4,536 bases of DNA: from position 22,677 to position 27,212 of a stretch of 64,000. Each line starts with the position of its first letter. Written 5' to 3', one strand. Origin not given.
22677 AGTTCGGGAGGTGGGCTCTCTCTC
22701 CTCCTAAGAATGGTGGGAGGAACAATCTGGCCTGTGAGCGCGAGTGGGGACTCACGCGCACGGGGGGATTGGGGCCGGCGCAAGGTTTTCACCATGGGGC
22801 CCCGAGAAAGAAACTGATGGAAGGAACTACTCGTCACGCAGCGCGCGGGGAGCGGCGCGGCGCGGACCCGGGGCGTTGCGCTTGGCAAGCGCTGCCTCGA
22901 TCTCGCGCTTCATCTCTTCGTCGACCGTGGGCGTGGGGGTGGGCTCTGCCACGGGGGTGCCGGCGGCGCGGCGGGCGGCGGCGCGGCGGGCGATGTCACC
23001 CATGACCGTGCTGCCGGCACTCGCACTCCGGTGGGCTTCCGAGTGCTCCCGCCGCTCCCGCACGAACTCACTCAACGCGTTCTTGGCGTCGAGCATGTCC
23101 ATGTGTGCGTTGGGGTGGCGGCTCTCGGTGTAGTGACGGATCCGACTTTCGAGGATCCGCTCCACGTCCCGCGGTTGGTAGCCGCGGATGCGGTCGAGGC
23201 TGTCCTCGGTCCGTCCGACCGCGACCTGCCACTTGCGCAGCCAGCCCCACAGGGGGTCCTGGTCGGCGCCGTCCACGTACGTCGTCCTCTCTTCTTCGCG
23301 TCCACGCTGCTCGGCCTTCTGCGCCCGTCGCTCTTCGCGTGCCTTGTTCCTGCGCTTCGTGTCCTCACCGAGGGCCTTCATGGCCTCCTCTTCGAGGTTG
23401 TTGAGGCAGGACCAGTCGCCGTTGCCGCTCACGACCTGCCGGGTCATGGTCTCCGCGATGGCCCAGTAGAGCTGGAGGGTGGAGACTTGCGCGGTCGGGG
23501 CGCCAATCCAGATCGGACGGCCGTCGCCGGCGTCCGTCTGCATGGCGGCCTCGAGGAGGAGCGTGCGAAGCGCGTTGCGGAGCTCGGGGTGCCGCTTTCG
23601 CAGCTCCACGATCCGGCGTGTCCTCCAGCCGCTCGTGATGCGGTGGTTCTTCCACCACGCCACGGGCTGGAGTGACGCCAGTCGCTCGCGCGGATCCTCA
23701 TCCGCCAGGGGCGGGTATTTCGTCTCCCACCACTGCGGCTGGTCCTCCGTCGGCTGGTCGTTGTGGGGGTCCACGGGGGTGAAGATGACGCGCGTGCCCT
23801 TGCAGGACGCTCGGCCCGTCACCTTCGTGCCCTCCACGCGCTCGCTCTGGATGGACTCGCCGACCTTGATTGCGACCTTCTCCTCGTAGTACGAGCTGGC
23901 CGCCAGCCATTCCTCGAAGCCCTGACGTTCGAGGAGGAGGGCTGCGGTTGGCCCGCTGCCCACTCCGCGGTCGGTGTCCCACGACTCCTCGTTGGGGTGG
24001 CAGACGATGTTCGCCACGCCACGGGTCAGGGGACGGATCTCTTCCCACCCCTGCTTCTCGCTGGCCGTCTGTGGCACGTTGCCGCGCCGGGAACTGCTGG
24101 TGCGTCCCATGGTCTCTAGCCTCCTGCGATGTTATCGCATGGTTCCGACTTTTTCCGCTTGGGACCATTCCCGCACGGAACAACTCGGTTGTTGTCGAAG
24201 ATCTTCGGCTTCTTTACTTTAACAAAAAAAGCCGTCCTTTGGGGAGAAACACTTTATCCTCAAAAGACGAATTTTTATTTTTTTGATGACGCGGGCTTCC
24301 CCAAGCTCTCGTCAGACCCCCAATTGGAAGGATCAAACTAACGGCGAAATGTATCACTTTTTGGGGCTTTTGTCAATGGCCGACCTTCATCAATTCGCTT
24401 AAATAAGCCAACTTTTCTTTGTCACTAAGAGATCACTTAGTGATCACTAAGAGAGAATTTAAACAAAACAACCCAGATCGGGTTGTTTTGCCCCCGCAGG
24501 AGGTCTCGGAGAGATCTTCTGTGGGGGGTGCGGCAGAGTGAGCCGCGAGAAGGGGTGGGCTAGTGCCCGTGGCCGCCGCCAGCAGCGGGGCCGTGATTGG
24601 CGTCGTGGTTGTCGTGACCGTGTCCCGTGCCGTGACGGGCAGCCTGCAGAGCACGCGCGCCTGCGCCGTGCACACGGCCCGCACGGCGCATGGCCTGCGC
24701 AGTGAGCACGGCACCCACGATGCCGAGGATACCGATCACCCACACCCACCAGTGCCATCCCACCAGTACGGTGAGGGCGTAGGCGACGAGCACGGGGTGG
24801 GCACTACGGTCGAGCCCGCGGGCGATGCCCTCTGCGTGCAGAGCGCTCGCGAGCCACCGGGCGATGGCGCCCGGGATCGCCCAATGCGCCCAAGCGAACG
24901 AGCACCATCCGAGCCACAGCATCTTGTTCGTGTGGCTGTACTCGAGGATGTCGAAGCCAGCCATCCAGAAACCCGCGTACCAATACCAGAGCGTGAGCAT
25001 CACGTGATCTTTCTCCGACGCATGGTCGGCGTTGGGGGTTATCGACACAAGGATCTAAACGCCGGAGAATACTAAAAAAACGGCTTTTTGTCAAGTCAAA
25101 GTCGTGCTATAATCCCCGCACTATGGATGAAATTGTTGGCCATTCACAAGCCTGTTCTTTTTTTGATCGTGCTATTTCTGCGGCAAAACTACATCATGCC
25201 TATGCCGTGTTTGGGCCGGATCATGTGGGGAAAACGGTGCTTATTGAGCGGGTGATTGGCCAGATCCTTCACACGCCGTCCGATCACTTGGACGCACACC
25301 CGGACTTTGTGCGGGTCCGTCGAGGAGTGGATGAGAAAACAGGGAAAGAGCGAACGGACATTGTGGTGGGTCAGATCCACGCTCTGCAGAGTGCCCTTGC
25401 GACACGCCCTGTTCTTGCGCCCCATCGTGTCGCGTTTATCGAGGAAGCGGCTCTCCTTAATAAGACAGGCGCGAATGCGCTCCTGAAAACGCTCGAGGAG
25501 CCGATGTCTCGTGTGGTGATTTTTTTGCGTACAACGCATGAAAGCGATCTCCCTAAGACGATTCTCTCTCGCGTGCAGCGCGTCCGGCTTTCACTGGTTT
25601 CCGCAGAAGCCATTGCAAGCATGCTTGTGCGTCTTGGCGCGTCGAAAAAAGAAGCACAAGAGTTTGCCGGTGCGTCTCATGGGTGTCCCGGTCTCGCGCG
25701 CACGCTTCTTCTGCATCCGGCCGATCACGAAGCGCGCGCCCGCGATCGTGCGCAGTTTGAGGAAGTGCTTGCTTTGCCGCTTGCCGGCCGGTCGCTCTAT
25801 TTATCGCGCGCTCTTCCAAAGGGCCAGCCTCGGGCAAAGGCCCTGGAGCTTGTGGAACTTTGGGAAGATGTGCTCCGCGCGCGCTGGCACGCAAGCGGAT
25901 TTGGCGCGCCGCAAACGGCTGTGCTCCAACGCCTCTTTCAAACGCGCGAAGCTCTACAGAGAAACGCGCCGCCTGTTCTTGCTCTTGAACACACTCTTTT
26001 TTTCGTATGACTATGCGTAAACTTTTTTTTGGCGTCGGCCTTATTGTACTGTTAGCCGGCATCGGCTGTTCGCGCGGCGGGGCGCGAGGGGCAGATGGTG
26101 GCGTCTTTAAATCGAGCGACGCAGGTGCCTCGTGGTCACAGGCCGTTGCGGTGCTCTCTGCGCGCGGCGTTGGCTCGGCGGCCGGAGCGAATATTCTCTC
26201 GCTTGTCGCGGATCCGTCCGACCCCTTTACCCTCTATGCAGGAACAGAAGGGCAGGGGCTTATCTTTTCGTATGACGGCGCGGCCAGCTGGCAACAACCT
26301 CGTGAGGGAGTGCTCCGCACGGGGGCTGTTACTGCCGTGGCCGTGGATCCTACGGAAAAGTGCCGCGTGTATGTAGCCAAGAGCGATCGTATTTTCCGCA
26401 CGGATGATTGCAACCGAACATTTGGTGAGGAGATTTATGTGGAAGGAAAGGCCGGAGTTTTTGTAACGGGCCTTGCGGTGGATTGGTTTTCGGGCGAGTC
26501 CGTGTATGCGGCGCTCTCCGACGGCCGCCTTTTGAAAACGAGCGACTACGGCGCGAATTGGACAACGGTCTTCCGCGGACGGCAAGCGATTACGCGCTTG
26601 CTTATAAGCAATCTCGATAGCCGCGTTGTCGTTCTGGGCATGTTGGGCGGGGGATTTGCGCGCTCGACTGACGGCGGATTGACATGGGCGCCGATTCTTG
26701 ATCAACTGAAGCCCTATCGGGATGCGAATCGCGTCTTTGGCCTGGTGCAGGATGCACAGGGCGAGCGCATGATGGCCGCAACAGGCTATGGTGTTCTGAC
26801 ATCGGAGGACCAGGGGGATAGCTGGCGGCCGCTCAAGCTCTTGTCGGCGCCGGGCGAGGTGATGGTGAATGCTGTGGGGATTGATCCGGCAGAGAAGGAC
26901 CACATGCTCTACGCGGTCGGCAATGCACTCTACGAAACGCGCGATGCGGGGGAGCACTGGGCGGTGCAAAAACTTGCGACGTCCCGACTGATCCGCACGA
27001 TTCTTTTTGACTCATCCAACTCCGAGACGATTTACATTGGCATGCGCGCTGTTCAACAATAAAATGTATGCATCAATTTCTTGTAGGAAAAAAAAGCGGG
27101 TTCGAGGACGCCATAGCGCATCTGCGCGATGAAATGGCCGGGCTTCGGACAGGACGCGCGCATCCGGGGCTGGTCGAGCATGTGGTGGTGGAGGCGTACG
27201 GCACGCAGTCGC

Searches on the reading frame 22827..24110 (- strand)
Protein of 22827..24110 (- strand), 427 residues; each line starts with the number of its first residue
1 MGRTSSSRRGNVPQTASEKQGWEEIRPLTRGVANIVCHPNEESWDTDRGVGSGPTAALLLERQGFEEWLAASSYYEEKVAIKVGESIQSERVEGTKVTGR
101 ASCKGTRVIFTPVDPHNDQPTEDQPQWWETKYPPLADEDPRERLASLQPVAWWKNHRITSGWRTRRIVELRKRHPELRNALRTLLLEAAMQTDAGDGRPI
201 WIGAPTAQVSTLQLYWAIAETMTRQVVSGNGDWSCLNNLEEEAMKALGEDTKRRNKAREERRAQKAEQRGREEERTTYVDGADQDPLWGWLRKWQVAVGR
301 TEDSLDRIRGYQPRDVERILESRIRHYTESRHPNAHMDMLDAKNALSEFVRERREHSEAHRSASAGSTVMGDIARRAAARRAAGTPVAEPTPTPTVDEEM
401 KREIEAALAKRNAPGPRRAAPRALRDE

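Call 9: search_protein_families(library=pfam, proteins=[window:22827-24110:-], max_evalue=0.01)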
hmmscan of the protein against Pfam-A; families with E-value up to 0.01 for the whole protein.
window:22827-24110:- (427 aa): 0 families

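Call 18: find_homologous_proteins(query=window:22827-24110:-)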
Query window:22827-24110:- (427 aa): 1 proteins with E <= 0.001 among 8000 candidates.
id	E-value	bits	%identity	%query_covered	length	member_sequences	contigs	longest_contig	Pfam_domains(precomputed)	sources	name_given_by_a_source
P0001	1.5e-283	958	100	100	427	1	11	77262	-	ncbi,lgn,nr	ncbi:hypothetical protein HYW18_00160 [Candidatus Uhrbacteria bacterium]|nr:hypothetical protein [Ca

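Call 19: find_encoding_contigs(protein=P0001, flank=6000, max_places=10)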
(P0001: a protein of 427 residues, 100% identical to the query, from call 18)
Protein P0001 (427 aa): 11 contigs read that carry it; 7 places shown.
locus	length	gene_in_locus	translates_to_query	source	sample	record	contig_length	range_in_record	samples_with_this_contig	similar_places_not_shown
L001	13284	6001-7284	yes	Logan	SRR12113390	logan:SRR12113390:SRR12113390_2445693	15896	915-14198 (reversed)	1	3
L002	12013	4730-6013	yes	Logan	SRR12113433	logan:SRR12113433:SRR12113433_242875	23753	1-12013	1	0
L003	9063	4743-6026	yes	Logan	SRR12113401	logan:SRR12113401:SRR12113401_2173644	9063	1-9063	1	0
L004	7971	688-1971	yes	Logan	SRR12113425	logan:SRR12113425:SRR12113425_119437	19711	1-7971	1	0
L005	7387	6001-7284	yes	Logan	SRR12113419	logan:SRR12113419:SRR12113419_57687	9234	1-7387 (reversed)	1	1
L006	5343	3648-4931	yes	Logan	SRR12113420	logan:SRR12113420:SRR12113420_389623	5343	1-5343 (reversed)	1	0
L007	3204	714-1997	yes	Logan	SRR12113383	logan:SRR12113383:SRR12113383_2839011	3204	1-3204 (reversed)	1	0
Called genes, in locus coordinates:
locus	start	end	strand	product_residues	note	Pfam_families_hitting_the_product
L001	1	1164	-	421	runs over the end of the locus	PF00675:Peptidase_M16, PF05193:Peptidase_M16_C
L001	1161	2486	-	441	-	PF00587:tRNA-synt_2b, PF03129:HGTP_anticodon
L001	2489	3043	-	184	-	PF01765:RRF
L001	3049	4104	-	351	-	PF15902:Sortilin-Vps10 (faint), PF25852:DUF6242_C (faint), PF02012:BNR (faint), PF14870:PSII_BNR (weak)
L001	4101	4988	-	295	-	PF13177:DNA_pol3_delta2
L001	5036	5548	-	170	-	-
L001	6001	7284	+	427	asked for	-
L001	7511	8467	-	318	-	-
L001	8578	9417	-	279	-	PF01978:TrmB, PF09339:HTH_IclR (weak)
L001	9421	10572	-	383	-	PF13439:Glyco_transf_4, PF13579:Glyco_trans_4_4, PF20706:GT4-conflict, PF00534:Glycos_transf_1, PF13692:Glyco_trans_1_4, PF13524:Glyco_trans_1_2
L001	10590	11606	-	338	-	PF06723:MreB_Mbl, PF00012:HSP70, PF14450:FtsA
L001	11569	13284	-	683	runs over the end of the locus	PF13196:DUF4012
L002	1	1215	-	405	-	?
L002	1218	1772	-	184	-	PF01765:RRF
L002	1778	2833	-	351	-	PF15902:Sortilin-Vps10 (faint), PF25852:DUF6242_C (faint), PF02012:BNR (faint), PF14870:PSII_BNR (weak)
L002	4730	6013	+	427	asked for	-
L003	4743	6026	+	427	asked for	-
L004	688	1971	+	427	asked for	-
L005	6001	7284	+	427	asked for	-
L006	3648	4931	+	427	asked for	-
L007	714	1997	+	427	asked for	-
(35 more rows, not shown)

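Call 23: search_protein_families(library=phrogs, proteins=[window:22827-24110:-], max_evalue=1)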
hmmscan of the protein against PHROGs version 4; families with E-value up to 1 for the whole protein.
window:22827-24110:- (427 aa): 0 families

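Call 24: search_protein_families(library=ncbifam, proteins=[window:22827-24110:-], max_evalue=1)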
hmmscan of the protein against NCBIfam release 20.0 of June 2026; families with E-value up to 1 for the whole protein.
window:22827-24110:- (427 aa): 1 family
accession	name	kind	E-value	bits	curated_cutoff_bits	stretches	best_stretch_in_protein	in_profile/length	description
NF010725.0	PRK14127.1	equivalog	0.17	12.3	91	1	307-364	21-76/111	cell division regulator GpsB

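Call 35: search_protein_representatives(protein=window:22827-24110:-)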
Query: 427 residues. Proteins with E-value up to 0.001 (for the whole library): 3; up to 1e-10: 2; up to 1e-30: 2. The best 3 are listed.
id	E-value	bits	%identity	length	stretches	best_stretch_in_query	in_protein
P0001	4.8e-284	958.2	100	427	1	1-427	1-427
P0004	1.1e-38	149.9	39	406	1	140-422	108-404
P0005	5.1e-04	35.7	34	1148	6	375-415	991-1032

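Call 37: find_encoding_contigs(protein=P0004, flank=8000)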
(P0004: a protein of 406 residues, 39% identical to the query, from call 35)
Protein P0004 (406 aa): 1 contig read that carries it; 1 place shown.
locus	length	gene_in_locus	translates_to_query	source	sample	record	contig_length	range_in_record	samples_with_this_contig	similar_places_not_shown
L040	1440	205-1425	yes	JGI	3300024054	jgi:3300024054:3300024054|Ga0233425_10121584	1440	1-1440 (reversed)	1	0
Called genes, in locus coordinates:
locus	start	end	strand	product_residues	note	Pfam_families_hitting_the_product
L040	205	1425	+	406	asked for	-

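Call 59: predict_structure(alignment_id=A3)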
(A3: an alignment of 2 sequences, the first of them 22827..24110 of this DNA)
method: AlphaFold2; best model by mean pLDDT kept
length: 427 residues; sequences in the alignment: 2
mean_pLDDT: 44.6   pTM: 0.25
mean pLDDT of the five models: 44.6, 43.8, 43.4, 40.6, 40.6
residues with pLDDT >= 90: 0; 70-90: 22; 50-70: 144; < 50: 261
segments of 3 or more residues with pLDDT < 50: 1-170, 192-210, 223-231, 278-283, 301-312, 330-332, 363-367, 385-394, 412-414, 416-427
pLDDT, mean of each block of 10 residues (from residue 1): 26 28 28 27 29 27 35 27 27 29 28 31 27 32 32 35 44 52 55 44 41 51 47 53 58 76 79 55 52 54 47 55 57 51 60 60 47 56 50 54 66 45 39
secondary structure, 60 per line:
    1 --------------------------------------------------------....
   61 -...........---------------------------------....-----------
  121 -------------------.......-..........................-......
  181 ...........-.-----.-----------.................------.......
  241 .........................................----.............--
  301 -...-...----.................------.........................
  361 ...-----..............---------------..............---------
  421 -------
elements in order: E57-60 H62-72 E106-109 H140-146 H148-173 H175-191 H211-227 H234-281 H286-298 H313-329 H336-363 H369-382 H398-411

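Call 63: find_related_loci(query=A3, collection=viral_contigs, flank=6000)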
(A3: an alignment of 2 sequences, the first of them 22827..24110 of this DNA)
Query A3 (427 aa) in viral_contigs; peptide patterns used: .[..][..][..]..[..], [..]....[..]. (x = any residue, [..] = any of these).
120 stretches matched a pattern, but none encodes a relative of the query by tblastn (E <= 1e-3).

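Call 73: list_cluster_members(proteins=[P0004, P0003, P0001])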
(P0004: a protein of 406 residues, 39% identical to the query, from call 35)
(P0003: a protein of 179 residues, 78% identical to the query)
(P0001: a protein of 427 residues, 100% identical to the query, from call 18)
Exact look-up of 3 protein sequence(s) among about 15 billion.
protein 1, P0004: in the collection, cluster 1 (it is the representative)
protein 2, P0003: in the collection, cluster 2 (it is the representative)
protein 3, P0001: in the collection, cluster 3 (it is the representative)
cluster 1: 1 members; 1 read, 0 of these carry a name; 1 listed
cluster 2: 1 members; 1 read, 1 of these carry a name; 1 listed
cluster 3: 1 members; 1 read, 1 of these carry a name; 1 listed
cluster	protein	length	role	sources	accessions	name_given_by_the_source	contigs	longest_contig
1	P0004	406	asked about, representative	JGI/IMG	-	-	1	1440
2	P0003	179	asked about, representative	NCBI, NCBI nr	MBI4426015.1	MAG: hypothetical protein HY567_00380, partial [Candidatus Kerfeldbacteria bacterium] | hypothetical protein [Candidatus Kerfeldbacteria bacterium]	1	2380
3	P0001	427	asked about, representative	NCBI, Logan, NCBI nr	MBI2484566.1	hypothetical protein HYW18_00160 [Candidatus Uhrbacteria bacterium] | hypothetical protein [Candidatus Uhrbacteria bacterium]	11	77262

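Call 77: search_solved_structures(query=A3, max_evalue=1)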
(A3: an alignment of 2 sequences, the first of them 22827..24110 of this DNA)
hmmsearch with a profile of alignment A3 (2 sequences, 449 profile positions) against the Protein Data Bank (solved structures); distinct sequences matched with E-value up to 1: 3.
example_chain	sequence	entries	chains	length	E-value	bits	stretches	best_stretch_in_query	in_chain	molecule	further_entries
2dx0_A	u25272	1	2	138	0.11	14.7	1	179-267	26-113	Phospholipase C, gamma 2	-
8u7i_I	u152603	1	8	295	0.42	12.8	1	118-183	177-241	Gabija Anti-Defense 1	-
6yhs_R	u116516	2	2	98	0.73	12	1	61-99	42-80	50S ribosomal protein L25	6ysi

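Call 79: search_protein_families(library=padloc, proteins=[window:22827-24110:-, P0004], max_evalue=1)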
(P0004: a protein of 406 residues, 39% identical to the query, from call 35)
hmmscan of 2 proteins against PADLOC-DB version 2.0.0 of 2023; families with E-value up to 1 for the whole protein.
window:22827-24110:- (427 aa): 0 families

P0004 (406 aa): 0 families

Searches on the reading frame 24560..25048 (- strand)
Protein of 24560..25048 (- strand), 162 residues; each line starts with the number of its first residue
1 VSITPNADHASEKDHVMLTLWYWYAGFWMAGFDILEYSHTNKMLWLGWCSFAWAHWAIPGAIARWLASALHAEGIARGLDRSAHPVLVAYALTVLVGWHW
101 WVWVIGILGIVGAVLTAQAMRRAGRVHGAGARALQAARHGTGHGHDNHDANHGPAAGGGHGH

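Call 9: search_protein_families(library=pfam, proteins=[window:24560-25048:-], max_evalue=0.01)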
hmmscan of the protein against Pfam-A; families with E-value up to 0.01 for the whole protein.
window:24560-25048:- (162 aa): 0 families

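Call 23: search_protein_families(library=phrogs, proteins=[window:24560-25000:-], max_evalue=1)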
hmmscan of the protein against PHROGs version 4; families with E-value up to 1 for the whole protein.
window:24560-25000:- (146 aa): 0 families

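Call 24: search_protein_families(library=ncbifam, proteins=[window:24560-25000:-], max_evalue=1)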
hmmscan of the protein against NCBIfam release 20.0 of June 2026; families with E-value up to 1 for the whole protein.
window:24560-25000:- (146 aa): 1 family
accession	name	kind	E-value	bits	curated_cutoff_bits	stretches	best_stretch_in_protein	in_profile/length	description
TIGR03441.1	urea_trans_yut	equivalog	0.031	13.6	274.6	1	48-107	49-109/292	urea transporter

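Call 51: find_homologous_proteins(query=window:24560-25000:-, max_evalue=0.01)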
Query window:24560-25000:- (146 aa): 1 proteins with E <= 0.01 among 158 candidates.
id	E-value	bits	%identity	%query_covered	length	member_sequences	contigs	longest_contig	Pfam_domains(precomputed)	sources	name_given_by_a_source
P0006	5.5e-92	324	100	100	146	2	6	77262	-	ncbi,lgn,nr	ncbi:hypothetical protein HYW18_00165 [Candidatus Uhrbacteria bacterium]|nr:hypothetical protein [Ca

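Call 79: search_protein_families(library=padloc, proteins=[window:24560-25000:-], max_evalue=1)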
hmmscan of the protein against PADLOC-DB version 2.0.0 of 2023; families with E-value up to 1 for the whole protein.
window:24560-25000:- (146 aa): 0 families

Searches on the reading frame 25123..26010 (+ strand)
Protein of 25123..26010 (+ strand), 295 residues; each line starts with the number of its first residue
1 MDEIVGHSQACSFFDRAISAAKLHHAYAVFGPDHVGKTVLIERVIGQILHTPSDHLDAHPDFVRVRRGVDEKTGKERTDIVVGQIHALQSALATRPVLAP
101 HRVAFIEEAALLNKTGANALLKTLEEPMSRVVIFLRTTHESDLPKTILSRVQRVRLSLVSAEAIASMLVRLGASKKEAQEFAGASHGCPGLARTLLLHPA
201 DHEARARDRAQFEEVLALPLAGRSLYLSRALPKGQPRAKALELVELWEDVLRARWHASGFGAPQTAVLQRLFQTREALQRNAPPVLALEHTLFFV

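Call 9: search_protein_families(library=pfam, proteins=[window:25123-26010:+], max_evalue=0.01)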
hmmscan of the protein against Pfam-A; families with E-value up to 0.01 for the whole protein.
window:25123-26010:+ (295 aa): 3 families
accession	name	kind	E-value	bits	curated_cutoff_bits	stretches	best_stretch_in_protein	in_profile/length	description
PF13177.12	DNA_pol3_delta2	-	1.2e-24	87.5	27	1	7-157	2-158/161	DNA polymerase III, delta subunit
PF00004.35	AAA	-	8.2e-05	23.5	21.2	1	29-154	3-126/131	ATPase family associated with various cellular activities (AAA)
PF13401.12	AAA_22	-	0.0068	17.2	27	0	27-136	8-121/130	AAA domain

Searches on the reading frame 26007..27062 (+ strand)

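Call 9: search_protein_families(library=pfam, proteins=[window:26007-27062:+], max_evalue=0.01)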
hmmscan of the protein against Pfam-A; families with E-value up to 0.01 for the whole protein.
window:26007-27062:+ (351 aa): 4 families
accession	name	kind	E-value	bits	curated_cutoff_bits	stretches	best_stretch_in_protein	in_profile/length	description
PF15902.12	Sortilin-Vps10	-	1.9e-13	50.4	33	1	263-343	3-84/446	Sortilin, neurotensin receptor 3,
PF14870.12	PSII_BNR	-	9.5e-10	38.6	27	1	217-326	40-145/303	Photosynthesis system II assembly factor YCF48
PF02012.26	BNR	-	4.6e-08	32.3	27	0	219-228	2-11/12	BNR/Asp-box repeat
PF13088.12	BNR_2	-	0.00084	19.2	31.4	0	34-100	21-99/277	BNR repeat-like domain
